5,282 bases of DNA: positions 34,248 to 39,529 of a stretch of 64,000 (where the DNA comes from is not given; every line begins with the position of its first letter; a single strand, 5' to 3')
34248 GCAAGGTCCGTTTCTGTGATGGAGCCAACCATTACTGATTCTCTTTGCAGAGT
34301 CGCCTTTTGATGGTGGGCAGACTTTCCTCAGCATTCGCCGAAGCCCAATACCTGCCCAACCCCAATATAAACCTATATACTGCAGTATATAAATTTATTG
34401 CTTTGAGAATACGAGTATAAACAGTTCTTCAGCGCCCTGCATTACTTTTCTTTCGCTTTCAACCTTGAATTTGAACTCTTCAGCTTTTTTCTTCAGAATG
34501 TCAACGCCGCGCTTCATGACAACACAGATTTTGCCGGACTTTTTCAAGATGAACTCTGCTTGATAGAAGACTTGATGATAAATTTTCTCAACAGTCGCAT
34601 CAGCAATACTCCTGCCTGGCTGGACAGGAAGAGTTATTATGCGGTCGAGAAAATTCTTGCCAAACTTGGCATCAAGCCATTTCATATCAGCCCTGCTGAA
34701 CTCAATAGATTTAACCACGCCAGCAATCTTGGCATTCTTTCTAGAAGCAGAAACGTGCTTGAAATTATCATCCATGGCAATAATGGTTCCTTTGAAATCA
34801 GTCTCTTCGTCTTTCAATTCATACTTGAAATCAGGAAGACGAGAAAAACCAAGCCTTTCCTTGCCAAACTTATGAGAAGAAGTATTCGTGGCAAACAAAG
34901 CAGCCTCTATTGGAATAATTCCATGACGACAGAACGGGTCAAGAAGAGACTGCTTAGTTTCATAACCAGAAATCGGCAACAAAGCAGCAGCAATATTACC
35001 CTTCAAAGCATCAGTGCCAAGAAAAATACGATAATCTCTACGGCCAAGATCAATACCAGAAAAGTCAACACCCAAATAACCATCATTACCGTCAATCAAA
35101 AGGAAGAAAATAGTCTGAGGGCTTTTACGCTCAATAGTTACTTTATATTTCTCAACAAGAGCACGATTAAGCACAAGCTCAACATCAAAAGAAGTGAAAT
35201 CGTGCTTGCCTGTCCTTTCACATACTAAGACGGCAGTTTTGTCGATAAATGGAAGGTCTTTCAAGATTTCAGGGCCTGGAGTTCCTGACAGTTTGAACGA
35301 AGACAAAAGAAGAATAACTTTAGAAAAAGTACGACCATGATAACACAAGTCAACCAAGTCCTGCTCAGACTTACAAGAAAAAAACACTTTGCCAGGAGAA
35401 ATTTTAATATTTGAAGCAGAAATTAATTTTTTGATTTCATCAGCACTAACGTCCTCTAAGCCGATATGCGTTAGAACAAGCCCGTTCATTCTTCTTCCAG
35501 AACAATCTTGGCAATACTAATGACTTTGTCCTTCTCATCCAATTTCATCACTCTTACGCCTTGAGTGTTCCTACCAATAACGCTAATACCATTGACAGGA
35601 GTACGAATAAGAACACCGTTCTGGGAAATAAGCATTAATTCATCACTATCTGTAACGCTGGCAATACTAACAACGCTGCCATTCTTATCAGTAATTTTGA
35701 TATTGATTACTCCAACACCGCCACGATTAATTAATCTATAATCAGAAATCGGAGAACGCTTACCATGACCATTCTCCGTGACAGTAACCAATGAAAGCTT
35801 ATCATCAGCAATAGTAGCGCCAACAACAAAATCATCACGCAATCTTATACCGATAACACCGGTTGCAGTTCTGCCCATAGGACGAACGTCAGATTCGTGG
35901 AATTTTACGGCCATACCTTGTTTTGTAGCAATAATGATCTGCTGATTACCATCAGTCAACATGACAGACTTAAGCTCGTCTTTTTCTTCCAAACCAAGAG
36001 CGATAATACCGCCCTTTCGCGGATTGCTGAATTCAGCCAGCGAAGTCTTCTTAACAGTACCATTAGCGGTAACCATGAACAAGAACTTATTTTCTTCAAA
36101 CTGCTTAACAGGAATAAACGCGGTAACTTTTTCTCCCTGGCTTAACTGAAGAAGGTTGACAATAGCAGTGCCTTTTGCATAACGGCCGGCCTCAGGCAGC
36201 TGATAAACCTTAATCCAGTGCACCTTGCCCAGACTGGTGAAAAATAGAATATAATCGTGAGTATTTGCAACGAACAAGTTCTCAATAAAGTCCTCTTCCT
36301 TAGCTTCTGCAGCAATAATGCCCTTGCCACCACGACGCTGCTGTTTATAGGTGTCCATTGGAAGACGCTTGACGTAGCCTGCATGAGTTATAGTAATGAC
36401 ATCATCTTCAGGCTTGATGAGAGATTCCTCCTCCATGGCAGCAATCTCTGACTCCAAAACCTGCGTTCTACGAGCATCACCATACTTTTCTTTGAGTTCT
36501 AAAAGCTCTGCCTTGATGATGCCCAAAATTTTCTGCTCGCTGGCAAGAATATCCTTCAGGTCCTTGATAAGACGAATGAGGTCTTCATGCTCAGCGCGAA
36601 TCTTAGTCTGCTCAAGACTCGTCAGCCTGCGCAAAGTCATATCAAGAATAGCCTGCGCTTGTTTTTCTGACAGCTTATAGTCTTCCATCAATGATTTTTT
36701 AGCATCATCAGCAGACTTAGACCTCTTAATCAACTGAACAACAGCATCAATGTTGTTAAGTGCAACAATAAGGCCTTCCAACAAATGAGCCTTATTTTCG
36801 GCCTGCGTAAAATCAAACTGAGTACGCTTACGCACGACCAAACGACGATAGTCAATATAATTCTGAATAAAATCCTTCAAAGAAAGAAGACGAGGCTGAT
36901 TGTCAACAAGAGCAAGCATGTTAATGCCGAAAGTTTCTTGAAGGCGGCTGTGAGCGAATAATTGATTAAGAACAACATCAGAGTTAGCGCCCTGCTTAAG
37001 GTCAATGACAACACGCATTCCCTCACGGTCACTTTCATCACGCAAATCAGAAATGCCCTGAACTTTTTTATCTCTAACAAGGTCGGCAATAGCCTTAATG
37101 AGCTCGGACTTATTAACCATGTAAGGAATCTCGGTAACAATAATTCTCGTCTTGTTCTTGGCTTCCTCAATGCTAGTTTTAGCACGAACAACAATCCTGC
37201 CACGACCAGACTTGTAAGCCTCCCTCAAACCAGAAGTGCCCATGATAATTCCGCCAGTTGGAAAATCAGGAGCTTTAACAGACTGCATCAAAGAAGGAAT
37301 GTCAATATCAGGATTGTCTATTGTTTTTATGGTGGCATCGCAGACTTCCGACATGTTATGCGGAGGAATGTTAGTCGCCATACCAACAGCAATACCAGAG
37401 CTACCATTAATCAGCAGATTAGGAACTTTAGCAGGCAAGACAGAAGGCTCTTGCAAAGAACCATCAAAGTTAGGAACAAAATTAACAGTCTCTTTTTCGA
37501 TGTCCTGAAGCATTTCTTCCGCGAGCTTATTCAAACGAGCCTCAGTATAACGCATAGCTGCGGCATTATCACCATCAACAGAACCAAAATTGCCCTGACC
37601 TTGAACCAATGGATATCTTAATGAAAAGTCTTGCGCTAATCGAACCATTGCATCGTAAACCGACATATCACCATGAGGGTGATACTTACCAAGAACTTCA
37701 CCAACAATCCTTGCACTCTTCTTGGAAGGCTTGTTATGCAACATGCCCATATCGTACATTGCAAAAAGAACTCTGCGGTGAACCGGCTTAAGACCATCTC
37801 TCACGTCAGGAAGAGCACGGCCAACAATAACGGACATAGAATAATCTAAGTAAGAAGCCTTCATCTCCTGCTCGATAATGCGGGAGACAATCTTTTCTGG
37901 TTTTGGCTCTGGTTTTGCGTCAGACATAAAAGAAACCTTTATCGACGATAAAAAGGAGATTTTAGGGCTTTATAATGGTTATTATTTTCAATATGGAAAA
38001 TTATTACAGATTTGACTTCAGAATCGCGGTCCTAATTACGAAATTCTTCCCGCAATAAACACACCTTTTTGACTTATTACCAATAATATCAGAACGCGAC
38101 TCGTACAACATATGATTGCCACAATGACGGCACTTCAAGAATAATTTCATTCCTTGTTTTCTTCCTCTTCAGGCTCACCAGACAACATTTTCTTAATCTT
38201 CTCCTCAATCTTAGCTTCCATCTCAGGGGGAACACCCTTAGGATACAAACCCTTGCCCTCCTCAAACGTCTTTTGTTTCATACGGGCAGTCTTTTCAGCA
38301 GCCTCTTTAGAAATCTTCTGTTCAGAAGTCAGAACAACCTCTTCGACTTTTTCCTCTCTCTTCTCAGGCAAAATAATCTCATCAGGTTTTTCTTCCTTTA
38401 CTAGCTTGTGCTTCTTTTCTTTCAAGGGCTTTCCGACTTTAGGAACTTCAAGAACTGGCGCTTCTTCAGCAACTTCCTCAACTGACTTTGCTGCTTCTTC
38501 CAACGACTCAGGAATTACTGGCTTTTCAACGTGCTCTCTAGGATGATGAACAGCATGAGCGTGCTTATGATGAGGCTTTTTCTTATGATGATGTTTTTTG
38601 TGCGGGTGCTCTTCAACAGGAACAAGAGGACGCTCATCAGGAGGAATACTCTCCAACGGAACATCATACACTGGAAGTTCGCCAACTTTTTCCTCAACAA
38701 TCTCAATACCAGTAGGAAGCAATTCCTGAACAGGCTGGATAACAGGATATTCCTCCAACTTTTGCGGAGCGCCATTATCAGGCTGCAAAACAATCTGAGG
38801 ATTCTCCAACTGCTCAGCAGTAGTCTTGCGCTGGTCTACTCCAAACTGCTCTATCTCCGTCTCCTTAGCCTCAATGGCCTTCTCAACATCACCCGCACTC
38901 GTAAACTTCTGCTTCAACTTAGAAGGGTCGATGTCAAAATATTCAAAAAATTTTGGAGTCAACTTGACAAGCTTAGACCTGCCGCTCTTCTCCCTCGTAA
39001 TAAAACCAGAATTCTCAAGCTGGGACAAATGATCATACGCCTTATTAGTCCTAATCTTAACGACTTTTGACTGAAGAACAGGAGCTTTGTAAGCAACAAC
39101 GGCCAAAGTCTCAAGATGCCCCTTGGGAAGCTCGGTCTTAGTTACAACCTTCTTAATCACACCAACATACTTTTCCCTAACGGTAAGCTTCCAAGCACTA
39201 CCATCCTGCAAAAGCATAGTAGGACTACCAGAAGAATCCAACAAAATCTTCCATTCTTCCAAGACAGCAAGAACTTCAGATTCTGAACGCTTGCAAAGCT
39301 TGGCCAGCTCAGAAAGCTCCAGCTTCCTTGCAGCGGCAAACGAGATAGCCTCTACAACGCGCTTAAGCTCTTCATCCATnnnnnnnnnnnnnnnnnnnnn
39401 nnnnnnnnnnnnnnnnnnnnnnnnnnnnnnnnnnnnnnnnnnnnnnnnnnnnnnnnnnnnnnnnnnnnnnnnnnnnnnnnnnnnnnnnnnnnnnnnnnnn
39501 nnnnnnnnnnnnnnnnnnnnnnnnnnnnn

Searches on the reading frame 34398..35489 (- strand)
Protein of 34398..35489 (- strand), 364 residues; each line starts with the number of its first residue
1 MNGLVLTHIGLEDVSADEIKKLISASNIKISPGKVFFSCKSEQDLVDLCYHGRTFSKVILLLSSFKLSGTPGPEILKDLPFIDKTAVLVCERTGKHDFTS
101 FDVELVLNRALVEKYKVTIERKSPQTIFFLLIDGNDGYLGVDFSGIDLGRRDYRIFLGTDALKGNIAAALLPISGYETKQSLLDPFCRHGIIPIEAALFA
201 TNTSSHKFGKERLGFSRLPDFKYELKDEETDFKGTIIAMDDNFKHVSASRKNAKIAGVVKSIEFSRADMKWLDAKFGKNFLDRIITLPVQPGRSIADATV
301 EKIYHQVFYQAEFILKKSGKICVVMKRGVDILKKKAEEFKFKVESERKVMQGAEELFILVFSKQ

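Call 72: search_protein_families(library=pfam, max_evalue=0.000001, proteins=[window:34398-35489:-])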
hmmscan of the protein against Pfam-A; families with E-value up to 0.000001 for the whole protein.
window:34398-35489:- (364 aa): 1 family
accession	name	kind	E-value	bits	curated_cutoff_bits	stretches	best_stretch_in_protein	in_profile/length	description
PF01170.24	UPF0020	-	1.6e-25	90.4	22.3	1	151-352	1-192/197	RMKL-like, methyltransferase domain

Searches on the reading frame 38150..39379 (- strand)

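Call 73: search_protein_families(library=pfam, max_evalue=0.000001, proteins=[window:38150-39379:-])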
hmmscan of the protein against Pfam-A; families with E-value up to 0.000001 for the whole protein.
window:38150-39379:- (410 aa): 1 family
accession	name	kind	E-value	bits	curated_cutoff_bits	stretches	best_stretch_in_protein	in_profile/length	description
PF04079.22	SMC_ScpB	-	5.8e-29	101.2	27.4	1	8-151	2-152/160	Segregation and condensation complex subunit ScpB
